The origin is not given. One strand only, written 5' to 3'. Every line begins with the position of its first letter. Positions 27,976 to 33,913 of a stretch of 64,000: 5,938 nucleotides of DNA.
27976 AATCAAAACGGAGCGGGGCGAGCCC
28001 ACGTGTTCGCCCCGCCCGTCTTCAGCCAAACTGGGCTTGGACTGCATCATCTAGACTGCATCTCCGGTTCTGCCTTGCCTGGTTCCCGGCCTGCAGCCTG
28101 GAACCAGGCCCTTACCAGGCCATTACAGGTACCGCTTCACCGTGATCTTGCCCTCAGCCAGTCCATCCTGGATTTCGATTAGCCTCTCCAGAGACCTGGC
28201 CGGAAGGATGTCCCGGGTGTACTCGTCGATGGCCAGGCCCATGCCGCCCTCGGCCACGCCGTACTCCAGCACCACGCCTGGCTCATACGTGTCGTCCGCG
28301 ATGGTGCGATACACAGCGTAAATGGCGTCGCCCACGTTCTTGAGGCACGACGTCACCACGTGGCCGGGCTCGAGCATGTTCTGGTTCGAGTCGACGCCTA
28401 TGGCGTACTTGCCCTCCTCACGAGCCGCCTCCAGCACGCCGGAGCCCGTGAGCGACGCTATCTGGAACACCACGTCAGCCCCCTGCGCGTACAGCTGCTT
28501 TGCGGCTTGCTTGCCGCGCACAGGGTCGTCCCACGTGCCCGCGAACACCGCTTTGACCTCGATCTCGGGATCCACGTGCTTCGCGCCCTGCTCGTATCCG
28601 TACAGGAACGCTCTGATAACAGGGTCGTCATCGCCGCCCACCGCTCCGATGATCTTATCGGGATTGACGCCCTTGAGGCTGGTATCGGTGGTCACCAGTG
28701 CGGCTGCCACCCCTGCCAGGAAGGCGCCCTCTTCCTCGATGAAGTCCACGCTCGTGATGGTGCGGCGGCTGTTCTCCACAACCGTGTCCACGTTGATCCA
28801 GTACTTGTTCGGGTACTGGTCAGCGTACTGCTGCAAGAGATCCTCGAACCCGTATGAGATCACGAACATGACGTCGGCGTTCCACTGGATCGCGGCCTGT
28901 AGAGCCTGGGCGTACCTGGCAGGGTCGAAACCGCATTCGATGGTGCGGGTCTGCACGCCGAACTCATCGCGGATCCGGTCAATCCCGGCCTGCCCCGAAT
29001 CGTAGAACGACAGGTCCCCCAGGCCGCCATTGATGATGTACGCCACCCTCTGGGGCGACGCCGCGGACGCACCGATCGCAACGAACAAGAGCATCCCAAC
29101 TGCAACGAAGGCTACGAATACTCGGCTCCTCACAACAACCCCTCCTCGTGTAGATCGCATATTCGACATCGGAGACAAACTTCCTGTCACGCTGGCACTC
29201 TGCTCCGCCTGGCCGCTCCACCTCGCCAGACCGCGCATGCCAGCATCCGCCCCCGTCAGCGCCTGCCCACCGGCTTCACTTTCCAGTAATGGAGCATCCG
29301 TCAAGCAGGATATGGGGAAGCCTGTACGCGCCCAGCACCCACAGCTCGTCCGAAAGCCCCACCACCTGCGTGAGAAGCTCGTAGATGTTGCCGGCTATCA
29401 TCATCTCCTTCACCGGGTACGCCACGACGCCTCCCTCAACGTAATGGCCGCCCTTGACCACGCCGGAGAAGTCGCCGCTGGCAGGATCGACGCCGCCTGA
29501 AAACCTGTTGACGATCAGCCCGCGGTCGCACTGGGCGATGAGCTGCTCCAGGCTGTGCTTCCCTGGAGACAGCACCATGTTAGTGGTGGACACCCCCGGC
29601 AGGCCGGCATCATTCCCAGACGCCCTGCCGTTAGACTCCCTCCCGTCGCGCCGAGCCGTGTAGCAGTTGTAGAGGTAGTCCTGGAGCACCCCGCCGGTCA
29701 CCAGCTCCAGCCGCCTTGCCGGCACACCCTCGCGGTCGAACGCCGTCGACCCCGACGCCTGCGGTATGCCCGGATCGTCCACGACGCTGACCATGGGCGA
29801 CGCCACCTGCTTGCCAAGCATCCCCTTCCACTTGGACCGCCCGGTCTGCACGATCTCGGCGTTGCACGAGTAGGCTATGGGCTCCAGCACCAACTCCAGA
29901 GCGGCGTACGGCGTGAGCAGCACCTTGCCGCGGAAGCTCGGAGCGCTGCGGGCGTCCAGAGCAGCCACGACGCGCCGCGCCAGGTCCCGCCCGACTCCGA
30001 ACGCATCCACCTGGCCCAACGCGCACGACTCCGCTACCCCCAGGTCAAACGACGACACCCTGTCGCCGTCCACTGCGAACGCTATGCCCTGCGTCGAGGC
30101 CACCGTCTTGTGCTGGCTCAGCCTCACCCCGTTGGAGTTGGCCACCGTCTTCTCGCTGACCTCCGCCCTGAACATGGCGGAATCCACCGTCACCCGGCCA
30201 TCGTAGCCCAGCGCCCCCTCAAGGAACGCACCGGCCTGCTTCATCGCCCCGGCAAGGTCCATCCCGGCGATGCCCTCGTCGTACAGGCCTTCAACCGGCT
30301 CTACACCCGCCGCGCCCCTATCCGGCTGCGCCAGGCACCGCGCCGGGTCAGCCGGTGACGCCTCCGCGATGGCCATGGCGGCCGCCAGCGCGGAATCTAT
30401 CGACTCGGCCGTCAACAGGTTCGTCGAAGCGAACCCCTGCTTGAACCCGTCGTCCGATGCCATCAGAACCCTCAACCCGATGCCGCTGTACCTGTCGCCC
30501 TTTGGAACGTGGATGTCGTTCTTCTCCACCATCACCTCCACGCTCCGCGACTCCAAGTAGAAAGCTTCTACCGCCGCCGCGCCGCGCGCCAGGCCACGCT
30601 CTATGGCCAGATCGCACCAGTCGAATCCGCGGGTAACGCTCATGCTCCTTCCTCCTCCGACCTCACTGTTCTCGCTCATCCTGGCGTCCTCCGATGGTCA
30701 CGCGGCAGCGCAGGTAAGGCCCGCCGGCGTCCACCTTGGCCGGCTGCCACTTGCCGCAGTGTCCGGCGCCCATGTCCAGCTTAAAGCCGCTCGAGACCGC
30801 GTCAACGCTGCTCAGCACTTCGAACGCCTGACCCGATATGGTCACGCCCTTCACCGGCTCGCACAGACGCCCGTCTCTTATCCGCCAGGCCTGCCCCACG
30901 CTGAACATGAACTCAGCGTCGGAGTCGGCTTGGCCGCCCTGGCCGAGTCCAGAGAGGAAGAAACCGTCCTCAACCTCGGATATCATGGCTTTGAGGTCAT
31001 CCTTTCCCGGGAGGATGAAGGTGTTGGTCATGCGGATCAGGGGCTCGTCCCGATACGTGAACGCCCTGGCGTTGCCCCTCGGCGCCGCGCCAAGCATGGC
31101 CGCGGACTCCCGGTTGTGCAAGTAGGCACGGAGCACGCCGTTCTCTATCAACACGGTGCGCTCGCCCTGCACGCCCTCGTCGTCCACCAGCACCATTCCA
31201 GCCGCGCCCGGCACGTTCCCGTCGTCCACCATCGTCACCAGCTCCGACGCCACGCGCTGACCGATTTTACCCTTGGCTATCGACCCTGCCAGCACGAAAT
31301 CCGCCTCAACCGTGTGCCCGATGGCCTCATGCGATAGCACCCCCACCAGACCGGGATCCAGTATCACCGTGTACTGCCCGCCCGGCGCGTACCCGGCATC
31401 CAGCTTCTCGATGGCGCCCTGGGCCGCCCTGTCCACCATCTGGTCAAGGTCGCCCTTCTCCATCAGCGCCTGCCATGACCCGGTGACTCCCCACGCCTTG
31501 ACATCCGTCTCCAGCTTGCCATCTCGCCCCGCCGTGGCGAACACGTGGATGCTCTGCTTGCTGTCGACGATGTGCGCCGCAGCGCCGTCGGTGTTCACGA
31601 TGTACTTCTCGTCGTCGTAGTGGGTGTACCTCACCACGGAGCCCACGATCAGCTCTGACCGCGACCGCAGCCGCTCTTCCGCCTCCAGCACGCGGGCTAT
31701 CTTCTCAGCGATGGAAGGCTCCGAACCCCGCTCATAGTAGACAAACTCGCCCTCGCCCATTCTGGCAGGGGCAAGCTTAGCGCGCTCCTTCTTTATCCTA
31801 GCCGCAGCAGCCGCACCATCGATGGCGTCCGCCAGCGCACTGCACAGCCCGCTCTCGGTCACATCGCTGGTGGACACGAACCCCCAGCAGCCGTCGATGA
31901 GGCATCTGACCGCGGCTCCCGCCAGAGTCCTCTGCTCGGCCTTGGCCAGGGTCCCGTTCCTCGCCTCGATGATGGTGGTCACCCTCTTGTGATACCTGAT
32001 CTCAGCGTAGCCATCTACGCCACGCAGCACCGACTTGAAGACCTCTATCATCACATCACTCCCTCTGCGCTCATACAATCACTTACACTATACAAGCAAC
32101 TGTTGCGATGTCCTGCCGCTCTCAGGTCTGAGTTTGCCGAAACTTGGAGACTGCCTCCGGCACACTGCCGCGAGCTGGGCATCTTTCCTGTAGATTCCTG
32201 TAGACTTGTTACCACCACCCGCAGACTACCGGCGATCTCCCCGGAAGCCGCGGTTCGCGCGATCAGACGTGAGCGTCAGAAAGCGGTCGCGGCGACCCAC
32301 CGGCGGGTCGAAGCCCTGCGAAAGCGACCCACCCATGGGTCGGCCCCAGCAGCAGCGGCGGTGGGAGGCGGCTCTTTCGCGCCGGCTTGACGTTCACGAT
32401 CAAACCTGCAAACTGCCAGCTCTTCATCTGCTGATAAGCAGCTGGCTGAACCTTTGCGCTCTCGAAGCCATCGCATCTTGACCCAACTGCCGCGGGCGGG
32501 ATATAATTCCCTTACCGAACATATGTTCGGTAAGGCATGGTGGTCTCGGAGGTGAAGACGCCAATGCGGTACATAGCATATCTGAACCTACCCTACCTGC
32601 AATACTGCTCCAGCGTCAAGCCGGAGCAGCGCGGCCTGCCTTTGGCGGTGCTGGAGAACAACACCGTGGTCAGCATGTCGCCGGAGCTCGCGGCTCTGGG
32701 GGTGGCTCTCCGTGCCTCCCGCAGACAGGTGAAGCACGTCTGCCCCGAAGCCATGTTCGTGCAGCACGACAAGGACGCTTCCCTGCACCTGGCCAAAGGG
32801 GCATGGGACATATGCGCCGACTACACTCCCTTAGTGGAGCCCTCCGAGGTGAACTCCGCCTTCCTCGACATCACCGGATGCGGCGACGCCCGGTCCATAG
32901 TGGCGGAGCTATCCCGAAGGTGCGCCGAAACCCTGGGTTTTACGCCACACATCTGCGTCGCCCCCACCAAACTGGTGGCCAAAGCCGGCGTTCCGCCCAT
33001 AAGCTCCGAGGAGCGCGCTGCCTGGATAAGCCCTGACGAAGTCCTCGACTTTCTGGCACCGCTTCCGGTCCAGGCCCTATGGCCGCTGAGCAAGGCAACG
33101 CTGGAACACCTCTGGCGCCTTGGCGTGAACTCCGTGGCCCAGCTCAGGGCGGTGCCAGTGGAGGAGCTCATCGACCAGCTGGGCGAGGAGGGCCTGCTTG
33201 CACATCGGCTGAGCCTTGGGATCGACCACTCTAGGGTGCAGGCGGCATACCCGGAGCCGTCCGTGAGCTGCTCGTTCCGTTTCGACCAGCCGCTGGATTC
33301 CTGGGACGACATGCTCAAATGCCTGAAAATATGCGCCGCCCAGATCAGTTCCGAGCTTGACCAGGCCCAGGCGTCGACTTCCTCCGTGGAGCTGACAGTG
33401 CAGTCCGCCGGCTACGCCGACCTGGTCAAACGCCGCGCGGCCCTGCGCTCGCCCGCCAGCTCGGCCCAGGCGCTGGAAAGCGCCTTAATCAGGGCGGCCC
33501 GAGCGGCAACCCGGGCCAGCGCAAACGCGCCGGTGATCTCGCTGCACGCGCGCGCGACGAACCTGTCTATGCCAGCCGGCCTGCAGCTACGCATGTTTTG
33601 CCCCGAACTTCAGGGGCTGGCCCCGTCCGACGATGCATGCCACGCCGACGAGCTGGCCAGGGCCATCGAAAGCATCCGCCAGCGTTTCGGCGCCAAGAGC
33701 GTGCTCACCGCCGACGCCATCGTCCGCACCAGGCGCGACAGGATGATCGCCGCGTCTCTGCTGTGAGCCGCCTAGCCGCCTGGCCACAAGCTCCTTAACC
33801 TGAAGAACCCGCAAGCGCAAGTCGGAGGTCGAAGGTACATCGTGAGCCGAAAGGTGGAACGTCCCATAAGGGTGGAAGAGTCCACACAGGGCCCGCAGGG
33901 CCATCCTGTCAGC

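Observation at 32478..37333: LexA-controlled mutasome cassette, imuB-orf83-dnaE2, with no imuA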

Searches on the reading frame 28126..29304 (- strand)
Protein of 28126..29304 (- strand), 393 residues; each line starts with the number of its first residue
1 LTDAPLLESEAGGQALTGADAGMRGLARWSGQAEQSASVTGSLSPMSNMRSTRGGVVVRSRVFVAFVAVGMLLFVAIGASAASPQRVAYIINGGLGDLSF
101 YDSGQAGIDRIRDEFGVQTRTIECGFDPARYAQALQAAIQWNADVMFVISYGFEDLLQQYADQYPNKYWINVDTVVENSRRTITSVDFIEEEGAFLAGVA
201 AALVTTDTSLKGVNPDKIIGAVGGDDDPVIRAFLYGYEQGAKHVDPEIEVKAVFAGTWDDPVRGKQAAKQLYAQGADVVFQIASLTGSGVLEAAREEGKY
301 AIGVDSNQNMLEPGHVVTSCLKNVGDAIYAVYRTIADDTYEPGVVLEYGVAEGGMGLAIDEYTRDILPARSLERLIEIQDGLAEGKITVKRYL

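Call 31: search_protein_families(library=pfam, proteins=[window:28126-29304:-], max_evalue=0.001)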
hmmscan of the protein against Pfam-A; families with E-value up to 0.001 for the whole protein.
window:28126-29304:- (393 aa): 2 families
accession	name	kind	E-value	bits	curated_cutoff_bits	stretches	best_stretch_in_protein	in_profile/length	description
PF02608.20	Bmp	-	2.9e-61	207.5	24.1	1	85-358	2-269/301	ABC transporter substrate-binding protein PnrA-like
PF13407.12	Peripla_BP_4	-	6.9e-07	29.5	35.1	1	91-312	4-224/258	Periplasmic binding protein domain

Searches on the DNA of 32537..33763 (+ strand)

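Call 82: search_rna_families(sources=[L001, L009], threshold=gathering)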
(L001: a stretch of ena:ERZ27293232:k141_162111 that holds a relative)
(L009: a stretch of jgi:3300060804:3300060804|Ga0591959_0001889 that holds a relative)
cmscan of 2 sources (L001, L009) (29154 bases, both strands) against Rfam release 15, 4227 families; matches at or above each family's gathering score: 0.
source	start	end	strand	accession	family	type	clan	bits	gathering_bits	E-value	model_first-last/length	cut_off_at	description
